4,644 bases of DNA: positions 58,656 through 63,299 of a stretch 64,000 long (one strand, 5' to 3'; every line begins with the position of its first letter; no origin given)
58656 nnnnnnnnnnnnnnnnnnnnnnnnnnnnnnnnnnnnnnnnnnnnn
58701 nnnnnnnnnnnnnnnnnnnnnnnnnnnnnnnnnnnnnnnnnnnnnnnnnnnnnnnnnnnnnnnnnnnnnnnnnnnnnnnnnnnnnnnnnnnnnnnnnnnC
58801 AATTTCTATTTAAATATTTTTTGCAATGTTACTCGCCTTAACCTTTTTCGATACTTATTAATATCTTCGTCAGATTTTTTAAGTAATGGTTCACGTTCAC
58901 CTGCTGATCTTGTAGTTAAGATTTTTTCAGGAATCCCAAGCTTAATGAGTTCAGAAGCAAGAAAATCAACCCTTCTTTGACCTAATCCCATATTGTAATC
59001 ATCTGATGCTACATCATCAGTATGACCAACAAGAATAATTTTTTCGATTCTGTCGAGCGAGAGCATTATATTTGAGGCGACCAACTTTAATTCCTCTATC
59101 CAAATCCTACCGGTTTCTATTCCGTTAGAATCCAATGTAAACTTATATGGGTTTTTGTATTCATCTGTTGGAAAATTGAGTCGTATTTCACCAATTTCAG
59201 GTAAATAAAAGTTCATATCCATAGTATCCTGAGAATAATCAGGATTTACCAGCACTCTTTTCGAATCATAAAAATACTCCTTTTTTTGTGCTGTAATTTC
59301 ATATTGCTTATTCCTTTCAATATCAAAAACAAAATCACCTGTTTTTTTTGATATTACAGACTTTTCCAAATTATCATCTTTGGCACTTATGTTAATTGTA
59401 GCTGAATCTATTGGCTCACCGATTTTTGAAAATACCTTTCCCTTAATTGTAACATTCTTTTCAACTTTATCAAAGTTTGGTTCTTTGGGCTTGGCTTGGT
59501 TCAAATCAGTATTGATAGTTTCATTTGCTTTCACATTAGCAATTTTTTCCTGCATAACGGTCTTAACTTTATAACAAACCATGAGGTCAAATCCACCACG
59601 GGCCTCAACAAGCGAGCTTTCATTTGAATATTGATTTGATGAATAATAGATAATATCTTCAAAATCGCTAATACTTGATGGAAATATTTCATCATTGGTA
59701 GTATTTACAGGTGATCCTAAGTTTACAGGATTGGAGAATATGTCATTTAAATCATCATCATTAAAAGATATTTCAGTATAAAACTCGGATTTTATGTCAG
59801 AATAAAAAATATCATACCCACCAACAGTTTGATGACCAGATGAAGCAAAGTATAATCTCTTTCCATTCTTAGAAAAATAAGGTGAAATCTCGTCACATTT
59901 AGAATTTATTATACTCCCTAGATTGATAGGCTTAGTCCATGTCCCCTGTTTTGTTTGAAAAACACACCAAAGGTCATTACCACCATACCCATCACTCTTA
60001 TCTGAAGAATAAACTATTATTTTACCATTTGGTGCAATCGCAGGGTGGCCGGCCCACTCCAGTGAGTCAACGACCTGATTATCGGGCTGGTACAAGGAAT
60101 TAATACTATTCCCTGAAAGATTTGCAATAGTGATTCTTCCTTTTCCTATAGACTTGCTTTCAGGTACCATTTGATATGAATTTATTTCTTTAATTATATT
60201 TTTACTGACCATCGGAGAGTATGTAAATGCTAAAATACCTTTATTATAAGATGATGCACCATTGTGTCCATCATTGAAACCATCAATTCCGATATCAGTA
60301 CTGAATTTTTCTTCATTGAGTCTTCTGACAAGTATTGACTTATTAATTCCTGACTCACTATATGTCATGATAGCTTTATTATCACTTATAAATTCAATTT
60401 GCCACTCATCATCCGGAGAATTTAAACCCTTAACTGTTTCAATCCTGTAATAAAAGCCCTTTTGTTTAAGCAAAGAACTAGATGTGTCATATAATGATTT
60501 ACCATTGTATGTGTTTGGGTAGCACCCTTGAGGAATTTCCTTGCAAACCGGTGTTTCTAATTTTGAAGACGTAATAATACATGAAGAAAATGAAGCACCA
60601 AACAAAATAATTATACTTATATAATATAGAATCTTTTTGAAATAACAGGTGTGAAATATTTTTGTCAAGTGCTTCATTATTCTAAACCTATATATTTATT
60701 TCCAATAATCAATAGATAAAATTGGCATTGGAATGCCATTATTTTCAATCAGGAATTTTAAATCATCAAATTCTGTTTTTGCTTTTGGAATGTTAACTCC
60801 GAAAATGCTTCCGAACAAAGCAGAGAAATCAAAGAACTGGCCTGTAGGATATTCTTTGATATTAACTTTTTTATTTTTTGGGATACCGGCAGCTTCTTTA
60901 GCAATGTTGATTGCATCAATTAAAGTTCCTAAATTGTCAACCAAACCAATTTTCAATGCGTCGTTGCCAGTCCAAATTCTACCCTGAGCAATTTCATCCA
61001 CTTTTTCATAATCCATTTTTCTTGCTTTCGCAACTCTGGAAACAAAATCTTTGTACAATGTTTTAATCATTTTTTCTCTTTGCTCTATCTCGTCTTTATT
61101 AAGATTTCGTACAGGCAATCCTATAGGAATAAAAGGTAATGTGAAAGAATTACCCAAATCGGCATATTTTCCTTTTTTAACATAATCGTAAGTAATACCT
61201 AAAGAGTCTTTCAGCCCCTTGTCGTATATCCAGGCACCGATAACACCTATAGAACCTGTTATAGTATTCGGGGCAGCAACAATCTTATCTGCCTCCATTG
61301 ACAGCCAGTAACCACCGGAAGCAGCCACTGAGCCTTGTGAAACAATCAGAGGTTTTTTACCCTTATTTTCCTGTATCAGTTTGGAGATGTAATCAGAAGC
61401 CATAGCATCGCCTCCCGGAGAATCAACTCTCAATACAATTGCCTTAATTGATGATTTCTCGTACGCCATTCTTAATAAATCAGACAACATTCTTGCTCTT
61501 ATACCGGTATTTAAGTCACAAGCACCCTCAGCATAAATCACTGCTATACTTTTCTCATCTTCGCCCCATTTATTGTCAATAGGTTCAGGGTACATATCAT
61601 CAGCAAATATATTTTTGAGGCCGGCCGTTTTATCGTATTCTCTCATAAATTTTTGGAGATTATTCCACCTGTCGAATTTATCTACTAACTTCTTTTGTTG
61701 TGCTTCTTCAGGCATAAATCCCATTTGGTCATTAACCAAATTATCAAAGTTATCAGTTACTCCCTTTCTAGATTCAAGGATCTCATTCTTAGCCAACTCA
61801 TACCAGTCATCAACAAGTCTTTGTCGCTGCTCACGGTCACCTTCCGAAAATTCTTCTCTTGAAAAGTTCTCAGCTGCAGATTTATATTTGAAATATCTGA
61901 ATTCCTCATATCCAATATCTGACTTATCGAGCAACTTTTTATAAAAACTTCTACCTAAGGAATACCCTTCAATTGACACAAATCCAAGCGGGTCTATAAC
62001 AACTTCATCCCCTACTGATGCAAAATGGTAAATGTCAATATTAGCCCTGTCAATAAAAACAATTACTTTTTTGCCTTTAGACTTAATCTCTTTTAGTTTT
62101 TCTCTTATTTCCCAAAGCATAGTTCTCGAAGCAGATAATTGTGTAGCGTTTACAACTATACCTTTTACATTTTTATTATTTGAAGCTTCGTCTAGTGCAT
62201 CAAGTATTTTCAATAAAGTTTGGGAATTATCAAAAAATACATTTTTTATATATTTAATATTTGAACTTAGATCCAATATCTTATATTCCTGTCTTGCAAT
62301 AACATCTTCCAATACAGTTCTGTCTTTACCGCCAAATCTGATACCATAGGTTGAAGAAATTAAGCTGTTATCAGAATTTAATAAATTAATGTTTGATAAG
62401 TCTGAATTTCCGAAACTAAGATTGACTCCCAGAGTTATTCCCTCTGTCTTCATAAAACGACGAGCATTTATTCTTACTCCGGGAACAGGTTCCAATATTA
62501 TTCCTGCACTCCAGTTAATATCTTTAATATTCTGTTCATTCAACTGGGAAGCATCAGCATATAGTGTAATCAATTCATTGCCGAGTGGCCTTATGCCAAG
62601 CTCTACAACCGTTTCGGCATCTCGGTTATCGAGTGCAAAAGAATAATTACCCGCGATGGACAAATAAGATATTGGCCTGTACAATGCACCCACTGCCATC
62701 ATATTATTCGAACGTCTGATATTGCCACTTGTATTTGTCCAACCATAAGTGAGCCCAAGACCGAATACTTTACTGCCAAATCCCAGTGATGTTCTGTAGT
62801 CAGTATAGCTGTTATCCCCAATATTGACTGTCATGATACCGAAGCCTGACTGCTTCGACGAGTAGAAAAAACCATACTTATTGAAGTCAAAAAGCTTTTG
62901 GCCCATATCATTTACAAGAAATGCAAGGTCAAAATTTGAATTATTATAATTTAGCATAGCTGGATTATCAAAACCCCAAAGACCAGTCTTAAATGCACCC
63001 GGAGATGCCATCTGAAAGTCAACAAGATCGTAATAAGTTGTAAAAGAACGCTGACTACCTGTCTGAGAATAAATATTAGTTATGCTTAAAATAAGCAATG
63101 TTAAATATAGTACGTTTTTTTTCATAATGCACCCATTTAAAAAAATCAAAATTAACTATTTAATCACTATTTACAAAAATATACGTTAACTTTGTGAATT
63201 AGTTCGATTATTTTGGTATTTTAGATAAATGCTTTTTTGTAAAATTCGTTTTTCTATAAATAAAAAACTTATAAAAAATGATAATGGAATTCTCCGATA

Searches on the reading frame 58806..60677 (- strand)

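Call 3: search_protein_families(library=pfam, proteins=[window:58806-60677:-], max_evalue=0.1)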
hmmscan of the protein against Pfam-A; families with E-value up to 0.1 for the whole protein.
window:58806-60677:- (623 aa): 8 families
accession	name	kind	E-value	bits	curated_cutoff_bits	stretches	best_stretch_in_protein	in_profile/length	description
PF07676.18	PD40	-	1.3e-14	54.1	20.9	2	253-291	1-37/38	WD40-like Beta Propeller Repeat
PF13620.12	CarboxypepD_reg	-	4e-08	33.9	32.3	1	410-479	1-71/82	Carboxypeptidase regulatory-like domain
PF00691.25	OmpA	-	1.1e-07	32.5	27.2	1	529-605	16-92/98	OmpA family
PF13715.12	CarbopepD_reg_2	-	0.0095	16.4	32.2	1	411-484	1-71/88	CarboxypepD_reg-like domain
PF01105.29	EMP24_GP25L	-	0.025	15.1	25.9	1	402-484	15-100/182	emp24/gp25L/p24 family/GOLD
PF24681.1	Kelch_KLHDC2_KLHL20_DRC7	-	0.037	13.8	50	1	209-305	105-196/221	KLHDC2/KLHL20/DRC7 Kelch-repeats domain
PF22902.2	NOMO1-like_9th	-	0.042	14.1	27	1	419-469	9-61/75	BOS complex subunit NOMO1-like, beta sandwich domain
PF07210.18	DUF1416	-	0.052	13.9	23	0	404-451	15-61/97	Protein of unknown function (DUF1416)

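Call 4: search_protein_families(library=ncbifam, proteins=[window:58806-60677:-], max_evalue=0.1)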
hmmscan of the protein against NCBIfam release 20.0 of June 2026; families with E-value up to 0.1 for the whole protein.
window:58806-60677:- (623 aa): 20 families
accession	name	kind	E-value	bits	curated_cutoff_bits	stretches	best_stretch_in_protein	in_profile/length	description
NF053607.1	CHU_0125_OmpA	equivalog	4.5e-38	131.2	620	4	202-297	269-363/639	CHU_0125 family OmpA-like outer membrane integrity protein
NF052230.1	T9SS_PorE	exception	5.7e-37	127.3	600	3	203-304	275-374/648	PorE family type IX secretion system protein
NF053612.1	anchor_PA1041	equivalog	6e-12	46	250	1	540-618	158-233/236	PA1041 family peptidoglycan-binding anchor lipoprotein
TIGR02802.1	Pal_lipo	equivalog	1.2e-11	44.6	125.35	1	542-609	29-96/104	peptidoglycan-associated lipoprotein Pal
NF053585.1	OMP_LP_YfiB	equivalog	4.6e-11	42.9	128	1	542-617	85-157/163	outer membrane lipoprotein YfiB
NF053611.1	YiaD_Gzip_OmpA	equivalog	1.2e-10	41.5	175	1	527-618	118-204/206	YiaD family glycine zipper/OmpA-like lipoprotein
NF045787.1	OmpABordt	equivalog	1.2e-10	41.4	200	1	543-618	115-187/194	outer membrane protein OmpA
NF007804.1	PRK10510.1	equivalog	5.8e-07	29.1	307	1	546-618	145-216/219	OmpA family lipoprotein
TIGR03789.1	pdsO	hypoth_equivalog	7.4e-07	29.1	152.2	1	546-619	172-242/243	sortase-associated OmpA-like protein PdsO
NF033763.1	exchanger_TraB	exception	6.2e-06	24.5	700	1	535-609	415-489/522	outer membrane exchange protein TraB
NF008071.1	PRK10808.1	equivalog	9e-06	25.3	277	1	546-604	266-324/358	porin OmpA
NF053613.1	OMP_toxin_LptF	equivalog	9.9e-06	25.4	400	1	545-605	173-233/256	lipotoxin F family OmpA-related lipoprotein LptF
NF047726.1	AutTranAdhPGAsTpgA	equivalog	0.00011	21.4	350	1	527-594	172-238/268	trimeric autotransporter adhesin/peptidogylcan-associated protein TpgA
TIGR02800.1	propeller_TolB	equivalog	0.00071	18.6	343.15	0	207-230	366-389/418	Tol-Pal system beta propeller repeat protein TolB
NF008067.1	PRK10802.1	equivalog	0.0026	17.6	261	1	537-612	91-164/171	peptidoglycan-associated lipoprotein Pal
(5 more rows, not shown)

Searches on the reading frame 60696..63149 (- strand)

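Call 3: search_protein_families(library=pfam, proteins=[window:60696-63149:-], max_evalue=0.1)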
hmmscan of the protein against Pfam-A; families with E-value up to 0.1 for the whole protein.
window:60696-63149:- (817 aa): 4 families
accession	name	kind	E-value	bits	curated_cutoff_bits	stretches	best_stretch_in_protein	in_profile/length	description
PF01343.23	Peptidase_S49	-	1.4e-63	213.9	24.9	2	595-755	3-152/154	Peptidase family S49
PF00574.28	CLP_protease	-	1.6e-06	28.5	20.2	1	552-623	31-99/182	Clp protease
PF25145.1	NfeD1b_N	-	2.2e-06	27.8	40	1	564-637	27-98/189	NfeD1b, N-terminal domain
PF01972.22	SDH_protease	-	4.6e-05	23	31.3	1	565-634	88-155/286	ClpP-like SDH-type serine proteinase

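Call 4: search_protein_families(library=ncbifam, proteins=[window:60696-63149:-], max_evalue=0.1)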
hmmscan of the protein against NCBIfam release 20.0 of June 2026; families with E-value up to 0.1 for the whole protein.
window:60696-63149:- (817 aa): 7 families
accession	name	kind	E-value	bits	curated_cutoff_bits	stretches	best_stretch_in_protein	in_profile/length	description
TIGR00705.1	SppA_67K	equivalog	4.5e-88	296.1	311.45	1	303-773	66-542/590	signal peptide peptidase SppA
NF008195.0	PRK10949.1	equivalog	2.3e-68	230.9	746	1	310-764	95-547/618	signal peptide peptidase SppA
TIGR00706.1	SppA_dom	equivalog_domain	6.4e-62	208.9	155.45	2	535-754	2-207/208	signal peptide peptidase SppA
NF008745.0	PRK11778.1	equivalog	1.4e-25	90.1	259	2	556-748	121-298/345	protease SohB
NF045542.1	Clp_rel_HeadMat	equivalog_domain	1.9e-05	24.7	120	1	565-630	31-94/165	head maturation protease, ClpP-related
NF047768.1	Clp_like_SDH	equivalog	9.3e-05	22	250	1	564-634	74-142/260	SDH family Clp fold serine proteinase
NF045540.1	scaf_prot_MCP1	exception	0.019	13.7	475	1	564-630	26-90/652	ClpP-like prohead protease/major capsid protein fusion protein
